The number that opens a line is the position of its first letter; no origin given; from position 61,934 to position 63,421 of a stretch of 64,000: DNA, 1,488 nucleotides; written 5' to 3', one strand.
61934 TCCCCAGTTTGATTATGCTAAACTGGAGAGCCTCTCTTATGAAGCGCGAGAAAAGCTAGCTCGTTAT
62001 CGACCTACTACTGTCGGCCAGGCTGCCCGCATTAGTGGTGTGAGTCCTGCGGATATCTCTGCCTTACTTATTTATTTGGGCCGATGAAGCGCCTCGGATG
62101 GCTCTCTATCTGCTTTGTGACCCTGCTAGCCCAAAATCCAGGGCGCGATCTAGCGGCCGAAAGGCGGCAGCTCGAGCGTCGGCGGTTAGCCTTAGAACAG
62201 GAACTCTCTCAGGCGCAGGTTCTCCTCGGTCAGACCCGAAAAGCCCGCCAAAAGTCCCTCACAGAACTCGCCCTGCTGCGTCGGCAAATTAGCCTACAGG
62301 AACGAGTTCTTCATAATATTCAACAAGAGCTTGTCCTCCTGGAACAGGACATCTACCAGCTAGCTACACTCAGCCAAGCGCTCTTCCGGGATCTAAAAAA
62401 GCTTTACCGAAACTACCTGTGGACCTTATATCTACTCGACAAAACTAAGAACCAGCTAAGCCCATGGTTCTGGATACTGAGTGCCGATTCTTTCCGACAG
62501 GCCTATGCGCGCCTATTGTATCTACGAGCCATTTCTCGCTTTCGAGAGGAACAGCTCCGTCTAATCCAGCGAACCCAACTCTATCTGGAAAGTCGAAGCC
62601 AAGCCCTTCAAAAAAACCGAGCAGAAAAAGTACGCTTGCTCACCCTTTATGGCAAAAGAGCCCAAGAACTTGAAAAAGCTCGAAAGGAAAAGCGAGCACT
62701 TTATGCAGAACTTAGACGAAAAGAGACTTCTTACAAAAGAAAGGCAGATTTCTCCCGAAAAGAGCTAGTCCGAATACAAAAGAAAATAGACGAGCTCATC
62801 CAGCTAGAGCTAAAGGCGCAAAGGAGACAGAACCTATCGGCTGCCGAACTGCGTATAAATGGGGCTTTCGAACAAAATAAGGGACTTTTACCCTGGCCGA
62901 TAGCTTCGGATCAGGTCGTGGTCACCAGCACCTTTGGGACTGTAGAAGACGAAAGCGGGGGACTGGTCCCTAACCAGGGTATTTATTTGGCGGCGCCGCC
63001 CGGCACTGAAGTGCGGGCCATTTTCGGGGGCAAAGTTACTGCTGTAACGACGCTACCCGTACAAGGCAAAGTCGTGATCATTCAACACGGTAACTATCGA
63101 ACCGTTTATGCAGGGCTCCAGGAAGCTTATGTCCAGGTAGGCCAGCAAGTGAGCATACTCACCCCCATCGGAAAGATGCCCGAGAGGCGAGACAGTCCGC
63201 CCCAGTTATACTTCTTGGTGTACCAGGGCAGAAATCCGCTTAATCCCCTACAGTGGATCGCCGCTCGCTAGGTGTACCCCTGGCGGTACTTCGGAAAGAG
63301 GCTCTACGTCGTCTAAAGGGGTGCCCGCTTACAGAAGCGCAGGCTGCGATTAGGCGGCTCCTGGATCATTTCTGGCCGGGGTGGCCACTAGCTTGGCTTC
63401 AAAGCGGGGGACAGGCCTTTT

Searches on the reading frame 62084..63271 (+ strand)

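Call 54: search_protein_families(library=pfam, proteins=[window:62084-63271:+])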
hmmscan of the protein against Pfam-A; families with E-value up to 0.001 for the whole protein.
window:62084-63271:+ (395 aa): 1 family
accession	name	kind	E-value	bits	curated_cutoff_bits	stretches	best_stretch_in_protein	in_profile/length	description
PF01551.29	Peptidase_M23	-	1.2e-18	67.5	28.7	1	297-388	3-96/96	Peptidase family M23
